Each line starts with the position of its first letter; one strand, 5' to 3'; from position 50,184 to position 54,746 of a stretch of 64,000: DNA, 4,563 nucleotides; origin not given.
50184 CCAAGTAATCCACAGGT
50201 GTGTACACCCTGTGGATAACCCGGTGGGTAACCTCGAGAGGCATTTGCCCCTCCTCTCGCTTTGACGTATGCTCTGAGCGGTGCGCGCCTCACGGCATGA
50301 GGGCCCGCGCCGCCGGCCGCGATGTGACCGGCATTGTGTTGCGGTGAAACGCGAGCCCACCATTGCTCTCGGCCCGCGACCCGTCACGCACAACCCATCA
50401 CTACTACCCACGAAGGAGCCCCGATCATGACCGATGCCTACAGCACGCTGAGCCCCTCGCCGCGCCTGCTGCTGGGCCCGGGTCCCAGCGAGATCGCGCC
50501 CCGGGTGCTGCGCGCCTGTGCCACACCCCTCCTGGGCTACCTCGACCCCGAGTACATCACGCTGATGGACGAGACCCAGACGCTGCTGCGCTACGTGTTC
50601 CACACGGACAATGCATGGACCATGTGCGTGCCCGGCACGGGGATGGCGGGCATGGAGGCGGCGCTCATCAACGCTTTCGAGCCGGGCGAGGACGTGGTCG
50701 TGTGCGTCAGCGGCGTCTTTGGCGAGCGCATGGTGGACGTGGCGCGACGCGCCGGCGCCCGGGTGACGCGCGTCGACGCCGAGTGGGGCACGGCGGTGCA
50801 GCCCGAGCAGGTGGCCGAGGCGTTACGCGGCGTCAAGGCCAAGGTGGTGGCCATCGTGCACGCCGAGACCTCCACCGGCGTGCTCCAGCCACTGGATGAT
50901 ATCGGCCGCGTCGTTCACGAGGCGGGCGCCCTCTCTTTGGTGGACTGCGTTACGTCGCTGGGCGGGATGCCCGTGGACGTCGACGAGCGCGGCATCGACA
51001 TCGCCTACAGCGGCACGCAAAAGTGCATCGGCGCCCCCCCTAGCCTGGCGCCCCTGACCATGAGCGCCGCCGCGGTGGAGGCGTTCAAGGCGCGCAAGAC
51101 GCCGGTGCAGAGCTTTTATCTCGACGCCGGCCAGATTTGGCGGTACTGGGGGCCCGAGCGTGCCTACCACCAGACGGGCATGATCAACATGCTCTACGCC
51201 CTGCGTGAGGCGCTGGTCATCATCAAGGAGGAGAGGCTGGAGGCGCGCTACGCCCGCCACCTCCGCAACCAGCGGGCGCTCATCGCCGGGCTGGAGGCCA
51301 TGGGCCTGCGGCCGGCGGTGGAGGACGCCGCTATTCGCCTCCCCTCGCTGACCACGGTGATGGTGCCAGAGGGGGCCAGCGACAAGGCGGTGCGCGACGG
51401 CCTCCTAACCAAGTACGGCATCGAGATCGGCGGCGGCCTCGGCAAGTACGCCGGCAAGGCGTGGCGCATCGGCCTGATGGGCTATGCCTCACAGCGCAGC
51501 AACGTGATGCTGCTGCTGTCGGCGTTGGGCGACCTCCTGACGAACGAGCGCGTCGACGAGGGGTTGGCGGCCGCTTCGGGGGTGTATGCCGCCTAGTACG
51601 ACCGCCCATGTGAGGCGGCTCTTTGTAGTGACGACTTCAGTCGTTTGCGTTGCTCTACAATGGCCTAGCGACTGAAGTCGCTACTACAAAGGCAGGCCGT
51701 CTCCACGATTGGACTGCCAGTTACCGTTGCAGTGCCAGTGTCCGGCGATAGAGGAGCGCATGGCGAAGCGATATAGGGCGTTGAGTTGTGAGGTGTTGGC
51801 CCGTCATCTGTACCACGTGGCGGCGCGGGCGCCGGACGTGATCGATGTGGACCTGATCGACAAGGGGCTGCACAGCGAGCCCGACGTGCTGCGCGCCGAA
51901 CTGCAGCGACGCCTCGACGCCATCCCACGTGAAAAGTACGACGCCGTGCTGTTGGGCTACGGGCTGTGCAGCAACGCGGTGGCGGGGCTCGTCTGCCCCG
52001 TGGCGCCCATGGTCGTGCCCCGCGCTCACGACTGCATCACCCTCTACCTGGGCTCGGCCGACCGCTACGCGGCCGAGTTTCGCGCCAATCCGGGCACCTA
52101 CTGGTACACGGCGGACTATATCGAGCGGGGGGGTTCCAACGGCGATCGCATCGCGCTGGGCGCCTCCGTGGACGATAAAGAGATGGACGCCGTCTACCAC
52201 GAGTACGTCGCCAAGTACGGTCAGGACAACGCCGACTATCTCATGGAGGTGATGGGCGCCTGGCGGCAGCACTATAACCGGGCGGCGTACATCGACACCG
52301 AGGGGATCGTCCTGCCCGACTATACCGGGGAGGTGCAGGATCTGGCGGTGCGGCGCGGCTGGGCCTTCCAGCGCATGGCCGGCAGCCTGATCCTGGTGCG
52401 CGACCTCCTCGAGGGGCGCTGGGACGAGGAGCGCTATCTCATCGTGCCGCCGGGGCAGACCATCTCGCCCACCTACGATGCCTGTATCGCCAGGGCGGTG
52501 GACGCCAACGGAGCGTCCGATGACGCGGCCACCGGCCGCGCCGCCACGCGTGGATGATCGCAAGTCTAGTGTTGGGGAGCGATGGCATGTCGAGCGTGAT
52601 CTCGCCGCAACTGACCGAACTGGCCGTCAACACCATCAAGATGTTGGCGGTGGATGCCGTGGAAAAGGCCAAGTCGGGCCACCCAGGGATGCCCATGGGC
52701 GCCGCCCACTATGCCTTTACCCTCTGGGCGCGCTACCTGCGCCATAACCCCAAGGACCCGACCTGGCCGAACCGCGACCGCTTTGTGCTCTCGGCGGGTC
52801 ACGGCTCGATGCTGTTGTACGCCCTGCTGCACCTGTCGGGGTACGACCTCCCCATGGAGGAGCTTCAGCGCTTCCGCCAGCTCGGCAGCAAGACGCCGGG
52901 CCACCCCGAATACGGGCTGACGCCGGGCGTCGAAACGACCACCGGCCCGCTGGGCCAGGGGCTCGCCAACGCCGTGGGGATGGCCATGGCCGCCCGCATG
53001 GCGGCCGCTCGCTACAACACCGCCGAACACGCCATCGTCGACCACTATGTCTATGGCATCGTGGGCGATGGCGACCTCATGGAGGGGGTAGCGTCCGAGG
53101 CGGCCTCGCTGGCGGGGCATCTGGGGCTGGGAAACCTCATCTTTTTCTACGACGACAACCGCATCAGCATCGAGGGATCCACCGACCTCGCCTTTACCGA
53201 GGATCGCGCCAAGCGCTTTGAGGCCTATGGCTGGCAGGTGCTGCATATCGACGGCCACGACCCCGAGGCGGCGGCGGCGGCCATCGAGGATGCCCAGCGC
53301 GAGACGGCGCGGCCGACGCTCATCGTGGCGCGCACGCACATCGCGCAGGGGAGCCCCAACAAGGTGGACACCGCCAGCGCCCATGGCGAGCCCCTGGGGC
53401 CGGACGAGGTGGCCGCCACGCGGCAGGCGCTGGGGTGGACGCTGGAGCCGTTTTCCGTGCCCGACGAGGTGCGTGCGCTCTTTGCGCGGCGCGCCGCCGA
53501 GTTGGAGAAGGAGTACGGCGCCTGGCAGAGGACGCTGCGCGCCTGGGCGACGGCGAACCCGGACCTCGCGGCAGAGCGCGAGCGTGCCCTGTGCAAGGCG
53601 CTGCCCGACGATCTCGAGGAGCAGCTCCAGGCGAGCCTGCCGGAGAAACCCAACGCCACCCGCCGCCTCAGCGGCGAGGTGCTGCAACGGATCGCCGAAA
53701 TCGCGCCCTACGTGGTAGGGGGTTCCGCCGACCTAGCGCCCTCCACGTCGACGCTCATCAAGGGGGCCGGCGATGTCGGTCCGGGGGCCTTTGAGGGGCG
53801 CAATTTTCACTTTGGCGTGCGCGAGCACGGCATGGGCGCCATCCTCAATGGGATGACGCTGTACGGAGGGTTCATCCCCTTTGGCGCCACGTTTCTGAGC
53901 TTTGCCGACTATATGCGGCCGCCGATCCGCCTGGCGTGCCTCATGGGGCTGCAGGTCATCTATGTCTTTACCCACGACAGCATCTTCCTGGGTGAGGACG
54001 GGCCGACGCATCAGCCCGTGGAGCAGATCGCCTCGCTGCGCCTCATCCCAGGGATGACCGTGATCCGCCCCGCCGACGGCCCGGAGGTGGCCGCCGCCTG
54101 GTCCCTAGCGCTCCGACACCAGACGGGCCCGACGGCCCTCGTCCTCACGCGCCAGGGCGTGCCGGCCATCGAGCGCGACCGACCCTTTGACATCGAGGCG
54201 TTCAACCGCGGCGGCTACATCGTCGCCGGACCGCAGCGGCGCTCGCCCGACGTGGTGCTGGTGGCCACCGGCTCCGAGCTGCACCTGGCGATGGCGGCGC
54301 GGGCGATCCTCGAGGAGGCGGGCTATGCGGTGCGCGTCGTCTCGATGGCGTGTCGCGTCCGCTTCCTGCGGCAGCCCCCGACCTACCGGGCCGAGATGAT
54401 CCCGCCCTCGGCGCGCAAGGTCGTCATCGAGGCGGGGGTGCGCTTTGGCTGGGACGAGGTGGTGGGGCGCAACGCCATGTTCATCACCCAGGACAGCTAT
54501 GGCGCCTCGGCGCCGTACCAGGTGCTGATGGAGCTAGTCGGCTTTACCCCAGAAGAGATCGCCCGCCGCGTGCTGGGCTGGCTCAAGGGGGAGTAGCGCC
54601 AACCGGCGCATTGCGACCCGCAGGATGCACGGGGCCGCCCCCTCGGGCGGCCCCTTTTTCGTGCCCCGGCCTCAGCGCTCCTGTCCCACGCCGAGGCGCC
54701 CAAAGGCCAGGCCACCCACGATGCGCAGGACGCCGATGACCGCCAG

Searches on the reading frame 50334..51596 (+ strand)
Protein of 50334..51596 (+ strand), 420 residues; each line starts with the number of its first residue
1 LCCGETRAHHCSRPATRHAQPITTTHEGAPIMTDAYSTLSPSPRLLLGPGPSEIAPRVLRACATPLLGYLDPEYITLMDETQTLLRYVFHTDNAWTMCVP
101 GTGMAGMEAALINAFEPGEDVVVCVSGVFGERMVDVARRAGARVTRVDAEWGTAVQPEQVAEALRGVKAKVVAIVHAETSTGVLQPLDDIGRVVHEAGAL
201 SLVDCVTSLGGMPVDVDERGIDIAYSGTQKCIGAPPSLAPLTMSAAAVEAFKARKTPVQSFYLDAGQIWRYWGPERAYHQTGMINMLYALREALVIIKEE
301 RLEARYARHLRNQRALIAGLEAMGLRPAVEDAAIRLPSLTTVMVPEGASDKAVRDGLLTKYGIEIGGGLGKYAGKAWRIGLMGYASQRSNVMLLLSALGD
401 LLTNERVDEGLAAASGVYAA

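Call 14: search_protein_families(library=pfam, proteins=[window:50334-51596:+], max_evalue=0.001)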
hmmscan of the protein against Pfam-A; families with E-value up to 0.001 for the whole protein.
window:50334-51596:+ (420 aa): 2 families
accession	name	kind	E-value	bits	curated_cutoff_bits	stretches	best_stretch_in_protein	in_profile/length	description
PF00266.25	Aminotran_5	-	8e-29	101.2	21.5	1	73-368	40-338/371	Aminotransferase class-V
PF01053.26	Cys_Met_Meta_PP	-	0.00024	20.2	27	1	92-232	65-200/381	Cys/Met metabolism PLP-dependent enzyme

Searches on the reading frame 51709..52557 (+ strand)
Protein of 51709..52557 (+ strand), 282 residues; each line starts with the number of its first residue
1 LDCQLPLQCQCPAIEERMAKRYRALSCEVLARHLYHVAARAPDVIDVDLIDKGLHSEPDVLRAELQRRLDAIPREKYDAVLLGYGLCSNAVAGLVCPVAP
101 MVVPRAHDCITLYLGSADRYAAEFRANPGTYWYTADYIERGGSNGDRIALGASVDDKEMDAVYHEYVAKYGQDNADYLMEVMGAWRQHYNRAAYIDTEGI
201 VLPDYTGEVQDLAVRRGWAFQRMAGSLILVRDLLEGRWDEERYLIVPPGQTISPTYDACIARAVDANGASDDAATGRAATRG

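Call 14: search_protein_families(library=pfam, proteins=[window:51709-52557:+], max_evalue=0.001)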
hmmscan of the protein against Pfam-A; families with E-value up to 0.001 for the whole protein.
window:51709-52557:+ (282 aa): 1 family
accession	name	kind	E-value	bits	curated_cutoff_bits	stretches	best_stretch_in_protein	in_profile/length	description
PF07796.16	DUF1638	-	5.3e-36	124.4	27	1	50-234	2-161/161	Protein of unknown function (DUF1638)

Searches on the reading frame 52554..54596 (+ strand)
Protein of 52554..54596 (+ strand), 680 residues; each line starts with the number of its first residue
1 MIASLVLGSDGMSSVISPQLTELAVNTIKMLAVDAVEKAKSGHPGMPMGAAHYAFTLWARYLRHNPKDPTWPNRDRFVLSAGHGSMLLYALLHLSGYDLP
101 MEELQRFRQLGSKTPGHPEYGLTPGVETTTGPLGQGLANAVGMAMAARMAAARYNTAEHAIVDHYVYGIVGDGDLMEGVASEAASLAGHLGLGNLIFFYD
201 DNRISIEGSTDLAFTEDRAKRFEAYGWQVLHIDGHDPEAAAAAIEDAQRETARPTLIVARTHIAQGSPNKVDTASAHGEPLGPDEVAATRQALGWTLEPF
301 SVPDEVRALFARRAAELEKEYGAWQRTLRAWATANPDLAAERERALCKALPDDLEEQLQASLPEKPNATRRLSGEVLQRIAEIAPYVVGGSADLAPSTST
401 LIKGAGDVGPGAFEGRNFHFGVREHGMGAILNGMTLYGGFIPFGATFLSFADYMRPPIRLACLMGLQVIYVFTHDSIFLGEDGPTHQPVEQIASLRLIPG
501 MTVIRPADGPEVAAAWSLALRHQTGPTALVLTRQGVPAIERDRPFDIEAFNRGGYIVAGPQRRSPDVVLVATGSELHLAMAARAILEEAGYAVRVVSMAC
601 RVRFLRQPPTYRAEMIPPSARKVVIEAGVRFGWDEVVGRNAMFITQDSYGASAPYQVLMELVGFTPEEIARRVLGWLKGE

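Call 14: search_protein_families(library=pfam, proteins=[window:52554-54596:+], max_evalue=0.001)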
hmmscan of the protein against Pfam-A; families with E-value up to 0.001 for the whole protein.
window:52554-54596:+ (680 aa): 5 families
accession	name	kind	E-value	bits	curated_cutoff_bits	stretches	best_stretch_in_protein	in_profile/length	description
PF00456.26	Transketolase_N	-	1.1e-141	472.1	22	1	22-351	3-334/334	Transketolase, thiamine diphosphate binding domain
PF02779.29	Transket_pyr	-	1.2e-51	175.3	27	1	368-536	4-172/174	Transketolase, pyrimidine binding domain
PF22613.1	Transketolase_C_1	-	3.5e-31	108.2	27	1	553-665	1-113/113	Transketolase-like TK C-terminal domain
PF02780.25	Transketolase_C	-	1.3e-07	32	25.9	1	561-605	6-50/124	Transketolase, C-terminal domain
PF00676.26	E1_dh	-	2.3e-05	24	22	1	126-257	96-220/300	Dehydrogenase E1 component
